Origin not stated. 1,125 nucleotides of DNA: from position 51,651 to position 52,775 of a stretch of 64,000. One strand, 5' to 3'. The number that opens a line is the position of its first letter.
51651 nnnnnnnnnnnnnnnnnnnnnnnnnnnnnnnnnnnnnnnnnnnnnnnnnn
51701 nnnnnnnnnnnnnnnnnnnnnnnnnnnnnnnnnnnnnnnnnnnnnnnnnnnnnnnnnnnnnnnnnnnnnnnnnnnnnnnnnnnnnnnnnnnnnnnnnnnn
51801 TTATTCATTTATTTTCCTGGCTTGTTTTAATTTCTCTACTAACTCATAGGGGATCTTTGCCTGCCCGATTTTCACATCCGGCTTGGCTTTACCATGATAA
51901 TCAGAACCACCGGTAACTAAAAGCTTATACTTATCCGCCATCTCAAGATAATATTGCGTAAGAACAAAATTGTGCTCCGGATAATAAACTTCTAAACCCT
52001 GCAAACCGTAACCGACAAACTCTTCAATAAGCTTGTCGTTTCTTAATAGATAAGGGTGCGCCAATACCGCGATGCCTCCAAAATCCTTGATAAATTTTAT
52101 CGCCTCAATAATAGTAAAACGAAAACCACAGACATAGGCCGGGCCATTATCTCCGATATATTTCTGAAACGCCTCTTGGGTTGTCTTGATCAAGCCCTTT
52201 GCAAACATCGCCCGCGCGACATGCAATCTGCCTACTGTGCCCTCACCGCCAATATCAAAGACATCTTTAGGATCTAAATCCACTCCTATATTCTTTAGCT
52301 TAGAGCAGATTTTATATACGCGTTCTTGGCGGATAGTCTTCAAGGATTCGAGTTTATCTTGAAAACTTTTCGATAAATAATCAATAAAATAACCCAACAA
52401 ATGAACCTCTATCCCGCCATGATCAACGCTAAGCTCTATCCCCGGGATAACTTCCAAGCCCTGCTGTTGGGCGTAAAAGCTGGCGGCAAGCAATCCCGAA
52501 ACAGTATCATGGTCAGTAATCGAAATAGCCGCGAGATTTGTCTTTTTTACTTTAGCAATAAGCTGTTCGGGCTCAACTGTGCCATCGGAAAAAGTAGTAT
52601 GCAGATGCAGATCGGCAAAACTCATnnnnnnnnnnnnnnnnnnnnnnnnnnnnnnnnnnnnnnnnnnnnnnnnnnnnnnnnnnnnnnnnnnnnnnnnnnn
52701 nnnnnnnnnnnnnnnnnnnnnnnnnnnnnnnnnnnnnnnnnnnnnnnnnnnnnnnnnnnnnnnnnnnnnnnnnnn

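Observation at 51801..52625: PHP-family phosphatase translationally coupled within the riboflavin operon: candidate ARPP phosphatase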

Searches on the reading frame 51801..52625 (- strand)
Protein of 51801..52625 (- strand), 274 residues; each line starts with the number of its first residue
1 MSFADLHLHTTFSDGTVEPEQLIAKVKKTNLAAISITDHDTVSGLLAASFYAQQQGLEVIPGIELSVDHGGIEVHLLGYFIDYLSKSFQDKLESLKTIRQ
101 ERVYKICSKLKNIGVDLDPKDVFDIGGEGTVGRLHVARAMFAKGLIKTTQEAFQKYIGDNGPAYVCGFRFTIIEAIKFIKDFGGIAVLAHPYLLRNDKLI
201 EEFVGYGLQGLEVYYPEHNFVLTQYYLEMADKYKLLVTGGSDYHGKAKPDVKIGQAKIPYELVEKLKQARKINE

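Call 3: search_protein_families(library=pfam, proteins=[window:51801-52625:-])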
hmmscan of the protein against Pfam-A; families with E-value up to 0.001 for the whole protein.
window:51801-52625:- (274 aa): 1 family
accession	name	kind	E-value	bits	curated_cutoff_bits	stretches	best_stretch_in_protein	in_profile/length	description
PF02811.25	PHP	-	1.2e-13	52.2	26.4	1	5-75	1-74/164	PHP domain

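Call 4: search_protein_families(library=ncbifam, proteins=[window:51801-52625:-])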
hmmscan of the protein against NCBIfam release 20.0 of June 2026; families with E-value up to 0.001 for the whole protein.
window:51801-52625:- (274 aa): 17 families
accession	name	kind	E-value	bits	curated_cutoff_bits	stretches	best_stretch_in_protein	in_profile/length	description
NF041577.1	nside_bi_sphtase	equivalog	9.5e-54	182.4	400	1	2-258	2-265/276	3',5'-nucleoside bisphosphate phosphatase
NF047791.1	RNaseRnm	equivalog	8.2e-45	153.2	375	1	4-247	3-253/275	RNase RNM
NF041661.1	Cycl_ph_dihydrol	equivalog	4.7e-29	101.5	500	1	5-247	1-247/259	phosphoribosyl 1,2-cyclic phosphate 1,2-diphosphodiesterase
NF038032.1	CehA_McbA_metalo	domain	1.2e-14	54.5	80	1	4-70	5-72/315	CehA/McbA family metallohydrolase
NF045780.1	TrlF_fam_ATP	equivalog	3.5e-13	49.2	350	1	4-116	8-140/944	TrlF family AAA-like ATPase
NF004226.0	PRK05673.1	equivalog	5.3e-09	34.5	1002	1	1-70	4-75/1146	DNA polymerase III subunit alpha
NF004225.0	PRK05672.1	subfamily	9.7e-09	33.8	939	1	2-70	5-76/1047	error-prone DNA polymerase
NF004981.0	PRK06361.1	equivalog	3.6e-08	33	117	1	5-65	3-71/217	histidinol phosphate phosphatase domain-containing protein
NF005298.0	PRK06826.1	equivalog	1.8e-07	29.2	1260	1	1-68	3-72/1151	DNA polymerase III subunit alpha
TIGR00594.1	polc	superfamily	3.3e-07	28.7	434.35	1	3-70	1-70/1022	DNA polymerase III subunit alpha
NF001688.0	PRK00448.1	equivalog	1.3e-06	26.3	873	1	5-72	340-409/1445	PolC-type DNA polymerase III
TIGR01405.1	polC_Gram_pos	equivalog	4.8e-06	24.5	1043.45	1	5-67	106-170/1211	DNA polymerase III subunit alpha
NF006375.0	PRK08609.1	equivalog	0.00013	20.7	426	1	4-41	337-374/571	DNA polymerase/3'-5' exonuclease PolX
NF007079.0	PRK09532.1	equivalog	0.00016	20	1525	1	1-74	1-76/876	DNA polymerase III subunit alpha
TIGR01856.1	hisJ_fam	subfamily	0.00066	19.5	90.2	0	5-46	2-40/252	histidinol-phosphatase HisJ family protein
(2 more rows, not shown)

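Call 5: search_solved_structures(query=window:51801-52625:-, max_evalue=0.001, show_alignments=2)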
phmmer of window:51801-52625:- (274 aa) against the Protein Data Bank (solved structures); distinct sequences matched with E-value up to 0.001: 5.
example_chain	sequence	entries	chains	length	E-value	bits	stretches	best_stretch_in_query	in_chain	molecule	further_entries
3e0f_A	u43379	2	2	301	6e-32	114.3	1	5-250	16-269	Putative Metal-dependent Phosphoesterase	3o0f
2yb1_A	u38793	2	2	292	4.5e-29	104.9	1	3-254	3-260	AMIDOHYDROLASE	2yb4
9etk_A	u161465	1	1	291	3.1e-27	98.9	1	4-254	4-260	Metal-dependent phosphoesterases (PHP family)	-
7ug9_A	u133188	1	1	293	7.3e-23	84.5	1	4-254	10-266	5'-3' exoribonuclease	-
3f2b_A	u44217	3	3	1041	0.00049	22.8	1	5-73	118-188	DNA-directed DNA polymerase III alpha chain | GEOBACILLUS KAUSTOPHILUS DNA POLC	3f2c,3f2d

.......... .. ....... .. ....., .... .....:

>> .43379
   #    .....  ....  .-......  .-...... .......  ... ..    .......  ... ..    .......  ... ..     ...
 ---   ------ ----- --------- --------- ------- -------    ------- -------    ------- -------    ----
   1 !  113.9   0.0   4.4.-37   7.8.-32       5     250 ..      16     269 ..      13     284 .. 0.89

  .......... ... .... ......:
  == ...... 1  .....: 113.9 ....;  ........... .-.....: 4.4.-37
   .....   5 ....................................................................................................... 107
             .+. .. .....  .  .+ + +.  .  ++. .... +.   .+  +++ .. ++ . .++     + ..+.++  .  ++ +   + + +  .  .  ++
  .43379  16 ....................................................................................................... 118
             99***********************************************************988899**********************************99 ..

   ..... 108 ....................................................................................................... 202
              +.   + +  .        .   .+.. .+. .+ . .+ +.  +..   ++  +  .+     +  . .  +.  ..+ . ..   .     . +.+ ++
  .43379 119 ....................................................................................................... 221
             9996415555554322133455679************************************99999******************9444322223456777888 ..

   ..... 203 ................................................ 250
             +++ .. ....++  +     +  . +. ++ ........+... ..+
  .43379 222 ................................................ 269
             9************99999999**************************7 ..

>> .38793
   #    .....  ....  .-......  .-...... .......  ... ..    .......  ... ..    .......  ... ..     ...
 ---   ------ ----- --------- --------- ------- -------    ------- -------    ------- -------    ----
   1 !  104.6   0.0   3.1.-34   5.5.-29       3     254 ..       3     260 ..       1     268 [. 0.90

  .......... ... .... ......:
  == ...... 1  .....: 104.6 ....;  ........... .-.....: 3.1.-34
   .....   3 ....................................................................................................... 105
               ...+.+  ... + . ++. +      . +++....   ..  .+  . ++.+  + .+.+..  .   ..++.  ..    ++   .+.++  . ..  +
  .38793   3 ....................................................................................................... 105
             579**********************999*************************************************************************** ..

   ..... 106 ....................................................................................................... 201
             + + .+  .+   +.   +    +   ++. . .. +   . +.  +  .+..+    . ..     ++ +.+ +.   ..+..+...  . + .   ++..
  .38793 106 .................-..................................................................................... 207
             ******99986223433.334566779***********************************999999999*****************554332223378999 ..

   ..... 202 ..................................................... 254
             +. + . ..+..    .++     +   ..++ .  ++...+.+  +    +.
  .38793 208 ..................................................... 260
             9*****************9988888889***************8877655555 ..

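Call 8: find_homologous_proteins(query=window:51801-52625:-, max_evalue=1e-10)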
Query window:51801-52625:- (274 aa): 7996 proteins with E <= 1e-10 among 8000 candidates; the best 120 are listed.
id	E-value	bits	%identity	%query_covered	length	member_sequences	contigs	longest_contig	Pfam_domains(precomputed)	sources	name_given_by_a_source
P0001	2.0e-178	609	100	100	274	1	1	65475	PF02811.27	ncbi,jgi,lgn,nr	ncbi:MAG: PHP domain-containing protein [Candidatus Omnitrophica bacterium]|jgi:hypothetical protein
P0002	1.9e-110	387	61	99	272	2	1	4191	PF02811.27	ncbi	-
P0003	2.4e-108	380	62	99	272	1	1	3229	PF02811.27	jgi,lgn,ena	-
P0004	1.3e-107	377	62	98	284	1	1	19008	PF02811.27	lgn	-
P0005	1.6e-107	377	62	98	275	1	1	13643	PF02811.27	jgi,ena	-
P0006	3.0e-107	376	63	99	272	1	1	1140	PF02811.27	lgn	-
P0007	5.9e-107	375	61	100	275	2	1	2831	PF02811.27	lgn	-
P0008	9.4e-107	374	61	100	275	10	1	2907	PF02811.27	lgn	-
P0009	1.3e-106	374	61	99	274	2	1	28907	PF02811.27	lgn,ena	-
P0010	1.5e-106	374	63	99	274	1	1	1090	PF02811.27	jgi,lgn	jgi:hypothetical protein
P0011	1.6e-106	374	62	99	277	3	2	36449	PF02811.27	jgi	jgi:hypothetical protein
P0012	1.5e-105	370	63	99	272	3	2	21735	PF02811.27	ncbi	ncbi:MAG: PHP domain-containing protein [bacterium]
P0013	3.4e-105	369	62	99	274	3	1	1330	PF02811.27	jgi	-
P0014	3.7e-105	369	60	99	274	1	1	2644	PF02811.27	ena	-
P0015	4.4e-105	369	61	99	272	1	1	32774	PF02811.27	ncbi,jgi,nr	ncbi:MAG: PHP domain-containing protein [Candidatus Omnitrophica bacterium]|jgi:hypothetical protein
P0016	8.0e-105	368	61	99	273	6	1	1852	PF02811.27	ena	-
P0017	8.2e-105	368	61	99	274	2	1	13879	PF02811.27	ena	-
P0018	2.2e-104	367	61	97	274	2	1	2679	PF02811.27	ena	-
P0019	3.7e-104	366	59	99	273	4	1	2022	PF02811.27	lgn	-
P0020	6.8e-104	365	62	99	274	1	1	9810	PF02811.27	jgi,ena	-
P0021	8.8e-104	365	61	99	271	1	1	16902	PF02811.27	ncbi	ncbi:MAG: PHP domain-containing protein [Candidatus Omnitrophota bacterium]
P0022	9.3e-104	365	62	99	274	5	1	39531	PF02811.27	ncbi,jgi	ncbi:MAG: PHP domain-containing protein [Candidatus Omnitrophota bacterium]|jgi:hypothetical protein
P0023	1.8e-103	364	60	99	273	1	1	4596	PF02811.27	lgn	-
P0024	2.0e-103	363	61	99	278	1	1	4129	PF02811.27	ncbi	ncbi:MAG: PHP domain-containing protein [Candidatus Omnitrophota bacterium]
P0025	2.0e-103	363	62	99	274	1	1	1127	PF02811.27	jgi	-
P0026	2.1e-103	363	60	99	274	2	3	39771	PF02811.27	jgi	jgi:hypothetical protein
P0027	2.3e-103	363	59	99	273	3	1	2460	PF02811.27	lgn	-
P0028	2.6e-103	363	61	99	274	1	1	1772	PF02811.27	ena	-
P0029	4.5e-103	362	60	99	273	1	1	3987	PF02811.27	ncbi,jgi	-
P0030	7.2e-103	362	60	99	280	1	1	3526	PF02811.27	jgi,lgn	-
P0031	7.5e-103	362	60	99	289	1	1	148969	PF02811.27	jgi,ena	-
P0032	1.2e-102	361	60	99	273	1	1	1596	PF02811.27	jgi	jgi:predicted metal-dependent phosphoesterase TrpH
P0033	1.3e-102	361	59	100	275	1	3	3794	PF02811.27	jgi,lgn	-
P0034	1.4e-102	361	60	99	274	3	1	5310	PF02811.27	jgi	-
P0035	1.4e-102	361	59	100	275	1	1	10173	PF02811.27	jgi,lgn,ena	-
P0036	1.4e-102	361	59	99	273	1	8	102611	PF02811.27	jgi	jgi:predicted metal-dependent phosphoesterase TrpH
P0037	1.5e-102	361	60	98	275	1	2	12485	PF02811.27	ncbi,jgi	-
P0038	1.9e-102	360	59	99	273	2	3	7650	PF02811.27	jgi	jgi:predicted metal-dependent phosphoesterase TrpH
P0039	2.1e-102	360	60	99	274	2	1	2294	PF02811.27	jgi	jgi:hypothetical protein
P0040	2.1e-102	360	59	99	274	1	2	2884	PF02811.27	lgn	-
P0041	3.0e-102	360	59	99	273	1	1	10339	PF02811.27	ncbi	-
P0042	3.6e-102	359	58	100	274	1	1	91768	PF02811.27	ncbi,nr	ncbi:MAG: PHP domain-containing protein [Candidatus Omnitrophica bacterium]|nr:PHP domain-containing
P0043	3.9e-102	359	60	99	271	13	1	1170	PF02811.27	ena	-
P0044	4.1e-102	359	60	99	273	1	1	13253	PF02811.27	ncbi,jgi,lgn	ncbi:MAG: PHP domain-containing protein [Candidatus Omnitrophota bacterium]|jgi:hypothetical protein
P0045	5.7e-102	359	60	99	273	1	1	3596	PF02811.27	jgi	jgi:predicted metal-dependent phosphoesterase TrpH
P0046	6.7e-102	358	59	99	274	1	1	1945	PF02811.27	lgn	-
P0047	9.6e-102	358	59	99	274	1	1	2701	PF02811.27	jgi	jgi:hypothetical protein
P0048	1.5e-101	357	60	100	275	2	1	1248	PF02811.27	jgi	jgi:predicted metal-dependent phosphoesterase TrpH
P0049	2.2e-101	357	59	98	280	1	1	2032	PF02811.27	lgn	-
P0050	2.8e-101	356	60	99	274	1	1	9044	PF02811.27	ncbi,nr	ncbi:MAG: PHP domain-containing protein [Candidatus Omnitrophica bacterium]|nr:PHP domain-containing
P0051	2.8e-101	356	56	99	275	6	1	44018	PF02811.27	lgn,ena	-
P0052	2.9e-101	356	60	99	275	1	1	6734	PF02811.27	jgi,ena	-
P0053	3.4e-101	356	59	99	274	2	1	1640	PF02811.27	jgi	-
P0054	3.6e-101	356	60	99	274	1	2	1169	PF02811.27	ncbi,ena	-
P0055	4.3e-101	356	59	98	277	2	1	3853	PF02811.27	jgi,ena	jgi:predicted metal-dependent phosphoesterase TrpH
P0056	4.5e-101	356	61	96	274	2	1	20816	PF02811.27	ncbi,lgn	-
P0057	4.9e-101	356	58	99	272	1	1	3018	PF02811.27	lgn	-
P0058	6.5e-101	355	59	99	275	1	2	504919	PF02811.27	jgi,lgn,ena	-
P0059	7.9e-101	355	59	99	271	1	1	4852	PF02811.27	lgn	-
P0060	8.6e-101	355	60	99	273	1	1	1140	PF02811.27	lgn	-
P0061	1.1e-100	355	59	99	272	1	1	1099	PF02811.27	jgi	jgi:predicted metal-dependent phosphoesterase TrpH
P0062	1.1e-100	355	59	99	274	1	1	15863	PF02811.27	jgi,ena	-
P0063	1.1e-100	354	59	99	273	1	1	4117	PF02811.27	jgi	jgi:hypothetical protein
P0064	1.2e-100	354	59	99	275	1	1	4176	PF02811.27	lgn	-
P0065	1.4e-100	354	60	99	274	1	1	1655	PF02811.27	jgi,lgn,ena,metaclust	metaclust:\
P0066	1.5e-100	354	60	98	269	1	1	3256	PF02811.27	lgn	-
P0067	2.1e-100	354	59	99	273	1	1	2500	PF02811.27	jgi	-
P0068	2.2e-100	354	59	99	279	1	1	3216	PF02811.27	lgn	-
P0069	2.2e-100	354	59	99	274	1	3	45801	PF02811.27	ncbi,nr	ncbi:MAG: PHP domain-containing protein [Candidatus Omnitrophica bacterium]|nr:PHP domain-containing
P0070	2.5e-100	353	59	99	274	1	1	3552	PF02811.27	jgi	jgi:predicted metal-dependent phosphoesterase TrpH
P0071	2.6e-100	353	59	99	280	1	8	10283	PF02811.27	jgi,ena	jgi:predicted metal-dependent phosphoesterase TrpH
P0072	3.1e-100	353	59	99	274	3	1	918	PF02811.27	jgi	jgi:predicted metal-dependent phosphoesterase TrpH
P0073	3.3e-100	353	58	100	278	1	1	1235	PF02811.27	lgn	-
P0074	4.6e-100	352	59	99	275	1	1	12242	PF02811.27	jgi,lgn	jgi:predicted metal-dependent phosphoesterase TrpH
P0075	4.8e-100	352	59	99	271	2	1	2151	PF02811.27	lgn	-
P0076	5.0e-100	352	59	99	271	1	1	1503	PF02811.27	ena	-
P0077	5.8e-100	352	58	99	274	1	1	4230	PF02811.27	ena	-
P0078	6.9e-100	352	60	99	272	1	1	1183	PF02811.27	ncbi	-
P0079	7.0e-100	352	58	99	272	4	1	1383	PF02811.27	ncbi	-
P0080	7.2e-100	352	58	99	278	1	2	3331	PF02811.27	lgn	-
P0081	7.3e-100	352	58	99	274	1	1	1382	PF02811.27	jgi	-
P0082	7.3e-100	352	58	100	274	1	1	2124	PF02811.27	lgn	-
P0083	7.3e-100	352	58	99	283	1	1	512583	PF02811.27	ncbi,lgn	-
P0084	7.3e-100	352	59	99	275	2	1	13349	PF02811.27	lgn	-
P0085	7.5e-100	352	58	99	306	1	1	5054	PF02811.27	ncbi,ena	-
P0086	7.8e-100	352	59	99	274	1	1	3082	PF02811.27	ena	-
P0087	7.9e-100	352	58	97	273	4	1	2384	PF02811.27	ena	-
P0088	8.6e-100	352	58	99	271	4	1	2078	PF02811.27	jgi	jgi:predicted metal-dependent phosphoesterase TrpH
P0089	9.0e-100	352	59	99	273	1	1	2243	PF02811.27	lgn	-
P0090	9.0e-100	352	59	99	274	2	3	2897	PF02811.27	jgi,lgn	-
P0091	9.0e-100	352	59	99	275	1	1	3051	PF02811.27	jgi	jgi:predicted metal-dependent phosphoesterase TrpH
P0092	9.2e-100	351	59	99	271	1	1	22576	PF02811.27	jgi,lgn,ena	-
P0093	1.1e-99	351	58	99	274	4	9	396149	PF02811.27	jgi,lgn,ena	jgi:hypothetical protein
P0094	1.1e-99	351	57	98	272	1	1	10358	PF02811.27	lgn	-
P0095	1.1e-99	351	60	99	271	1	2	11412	PF02811.27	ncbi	-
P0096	2.4e-99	350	60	96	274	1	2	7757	PF02811.27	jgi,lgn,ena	-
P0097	2.4e-99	350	60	99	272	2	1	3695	PF02811.27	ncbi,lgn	-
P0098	2.5e-99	350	58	99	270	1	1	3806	PF02811.27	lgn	-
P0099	2.8e-99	350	59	99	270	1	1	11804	PF02811.27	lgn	-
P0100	2.9e-99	350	58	99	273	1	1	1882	PF02811.27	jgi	-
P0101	3.1e-99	350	60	98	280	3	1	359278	PF02811.27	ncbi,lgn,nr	ncbi:MAG: PHP domain-containing protein [Candidatus Omnitrophota bacterium]|nr:PHP domain-containing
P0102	3.3e-99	350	60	99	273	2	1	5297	PF02811.27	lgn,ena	-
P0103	3.5e-99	350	57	99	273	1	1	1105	PF02811.27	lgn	-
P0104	3.5e-99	350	58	98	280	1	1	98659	PF02811.27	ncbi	ncbi:MAG: PHP domain-containing protein [Candidatus Omnitrophota bacterium]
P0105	3.6e-99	350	57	96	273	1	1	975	PF02811.27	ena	-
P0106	3.7e-99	350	58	99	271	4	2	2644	PF02811.27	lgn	-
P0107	3.7e-99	350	60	96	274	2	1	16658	PF02811.27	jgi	-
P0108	3.8e-99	349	59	98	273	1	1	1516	PF02811.27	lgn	-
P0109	3.8e-99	349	60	99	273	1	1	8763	PF02811.27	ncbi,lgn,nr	ncbi:MAG: PHP domain-containing protein [Candidatus Omnitrophota bacterium]|nr:PHP domain-containing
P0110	4.3e-99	349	57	99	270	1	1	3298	PF02811.27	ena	-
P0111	4.6e-99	349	59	99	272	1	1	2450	PF02811.27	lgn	-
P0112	5.1e-99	349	59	98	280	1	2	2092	PF02811.27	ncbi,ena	-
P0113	5.2e-99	349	59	99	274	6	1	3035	PF02811.27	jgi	-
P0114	5.6e-99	349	56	99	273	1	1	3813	PF02811.27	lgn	-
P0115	6.1e-99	349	61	98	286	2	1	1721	PF02811.27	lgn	-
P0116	6.1e-99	349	59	99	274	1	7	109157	PF02811.27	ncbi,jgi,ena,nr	ncbi:MAG: PHP domain-containing protein [Candidatus Omnitrophota bacterium]|jgi:hypothetical protein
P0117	6.1e-99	349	58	99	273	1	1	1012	PF02811.27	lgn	-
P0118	6.2e-99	349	60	99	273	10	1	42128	PF02811.27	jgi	-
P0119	6.2e-99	349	58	99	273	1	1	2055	PF02811.27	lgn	-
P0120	7.4e-99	349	59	99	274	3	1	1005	PF02811.27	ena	-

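Call 9: find_related_loci(query=window:51801-52625:-, collection=genome_contigs, flank=6000)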
Query window:51801-52625:- (274 aa) in genome_contigs; peptide patterns used: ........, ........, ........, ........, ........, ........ (x = any residue, [..] = any of these).
148 stretches matched a pattern; 41 encode a relative of the query (tblastn E <= 1e-3); 41 distinct loci.
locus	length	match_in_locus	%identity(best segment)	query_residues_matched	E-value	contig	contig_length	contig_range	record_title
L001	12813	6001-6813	55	1-271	4e-100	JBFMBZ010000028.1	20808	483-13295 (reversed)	MAG: Candidatus Omnitrophota bacterium isolate MAG177 MAG177_28, whole genome shotgun sequence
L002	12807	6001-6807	53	1-270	4e-91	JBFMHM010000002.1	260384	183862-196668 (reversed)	MAG: Candidatus Omnitrophota bacterium isolate MAG323 MAG323_2, whole genome shotgun sequence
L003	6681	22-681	60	52-271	1e-87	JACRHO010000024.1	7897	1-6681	MAG: Candidatus Omnitrophota bacterium isolate NC_groundwater_1779_Pr3_B-0.1um_42_17 SR-2_scaffold_141_413328, whole gen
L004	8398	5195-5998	49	1-268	3e-83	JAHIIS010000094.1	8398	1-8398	MAG: Candidatus Omnitrophota bacterium isolate KR11_S3.mb.51 KR11_S3.mb.51_k141_208640, whole genome shotgun sequence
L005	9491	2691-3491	45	1-267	2e-75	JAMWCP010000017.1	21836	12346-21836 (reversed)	MAG: Candidatus Omnitrophota bacterium isolate QZM4_1.bins.254.Tibet NODE_6200_length_21836_cov_1.255332, whole genome s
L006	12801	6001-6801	44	1-267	2e-75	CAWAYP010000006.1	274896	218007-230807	MAG: uncultured Verrucomicrobiae bacterium isolate MFD05580.bin.1.99 genome assembly, contig: contig_27966, whole genome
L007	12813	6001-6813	42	1-271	8e-75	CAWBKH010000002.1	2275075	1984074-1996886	MAG: uncultured Verrucomicrobiae bacterium isolate MFD03044.bin.1.108 genome assembly, contig: contig_20741, whole genom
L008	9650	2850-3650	43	1-267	4e-74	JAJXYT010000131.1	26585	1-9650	MAG: bacterium isolate BP7.bin11 NODE_2428_length_26585_cov_1.421498, whole genome shotgun sequence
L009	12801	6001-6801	41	1-267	1e-73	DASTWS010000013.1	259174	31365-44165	MAG TPA_asm: Verrucomicrobiia bacterium isolate SMAG_U2394 k141_696141, whole genome shotgun sequence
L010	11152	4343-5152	41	1-270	2e-73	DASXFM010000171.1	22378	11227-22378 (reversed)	MAG TPA_asm: Verrucomicrobiia bacterium isolate SMAG_U5138 k141_2657478, whole genome shotgun sequence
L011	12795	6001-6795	45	5-268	5e-70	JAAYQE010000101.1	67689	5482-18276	MAG: Syntrophomonadaceae bacterium isolate AS22ysBPME_318 85411_AS22, whole genome shotgun sequence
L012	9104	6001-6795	41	5-267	4e-67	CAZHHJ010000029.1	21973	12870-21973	MAG TPA_asm: uncultured Syntrophomonas sp. isolate binchicken_co139_500 genome assembly, contig: NODE_4274_length_21973_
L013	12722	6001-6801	42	5-267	3e-66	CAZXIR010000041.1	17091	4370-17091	MAG TPA_asm: uncultured Syntrophomonas sp. isolate SRP192927_co10_6 genome assembly, contig: NODE_2163_length_17091_cov_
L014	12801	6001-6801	41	5-267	2e-66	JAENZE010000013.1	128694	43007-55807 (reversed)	MAG: Syntrophomonas sp. isolate BL5_bin.17 BL5_bin17_NODE_67_length_128694_cov_80.483827, whole genome shotgun sequence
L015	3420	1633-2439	42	3-267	2e-66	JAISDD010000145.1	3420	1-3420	MAG: Syntrophomonadaceae bacterium isolate Gx485_bin113 k119_5284549, whole genome shotgun sequence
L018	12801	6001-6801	43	4-266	1e-63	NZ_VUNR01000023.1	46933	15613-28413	Anaerovibrio slackiae strain WCA-693-APC-5D-A seq23, whole genome shotgun sequence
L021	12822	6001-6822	39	5-270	5e-62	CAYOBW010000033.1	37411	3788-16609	MAG TPA_asm: uncultured Victivallales bacterium isolate SRP272421_co2_758 genome assembly, contig: NODE_2211_length_3741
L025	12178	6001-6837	36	5-274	1e-58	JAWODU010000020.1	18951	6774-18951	MAG: Kiritimatiellia bacterium isolate BLK5-2.bin.47 k191_950749, whole genome shotgun sequence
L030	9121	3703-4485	37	1-261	2e-52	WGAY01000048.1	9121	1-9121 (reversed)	MAG: Candidatus Omnitrophota bacterium isolate S143_82 k151_356764, whole genome shotgun sequence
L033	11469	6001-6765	38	1-255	1e-50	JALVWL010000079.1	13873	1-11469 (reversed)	MAG: Candidatus Omnitrophota bacterium isolate M10_metabat2_scaf2bin.014 M10_NODE_2103_length_13873_cov_2.017023, whole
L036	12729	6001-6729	38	3-245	6e-49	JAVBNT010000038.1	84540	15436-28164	MAG: Candidatus Xenobia bacterium isolate EPI_MAG_00088 c_000011823516, whole genome shotgun sequence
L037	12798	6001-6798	36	1-268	3e-45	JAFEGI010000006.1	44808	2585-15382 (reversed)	MAG: Verrucomicrobia bacterium isolate SZAS-13 VERR-KAN-2__6__length-44808, whole genome shotgun sequence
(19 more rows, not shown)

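Call 59: predict_structure(alignment_id=A2)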
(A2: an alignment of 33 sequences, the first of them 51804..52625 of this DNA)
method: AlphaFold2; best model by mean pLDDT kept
length: 274 residues; sequences in the alignment: 33
mean_pLDDT: 91.3   pTM: 0.87
mean pLDDT of the five models: 91.3, 90.6, 89.9, 89.2, 87.4
residues with pLDDT >= 90: 198; 70-90: 69; 50-70: 6; < 50: 1
segments of 3 or more residues with pLDDT < 50: none
pLDDT, mean of each block of 10 residues (from residue 1): 94 84 93 95 93 95 91 92 94 87 94 97 83 89 93 91 77 94 96 89 97 93 96 97 85 93 94 64
secondary structure, 60 per line:
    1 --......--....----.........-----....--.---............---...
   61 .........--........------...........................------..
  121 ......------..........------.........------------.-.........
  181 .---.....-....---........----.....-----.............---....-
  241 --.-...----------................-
elements in order: E3-8 H11-14 H19-27 E33-36 H43-54 E58-69 E72-79 H86-112 H119-126 H133-142 H149-157 H172-181 E185-189 H191-194 H198-205 E210-214 H220-232 E236-239 H260-273
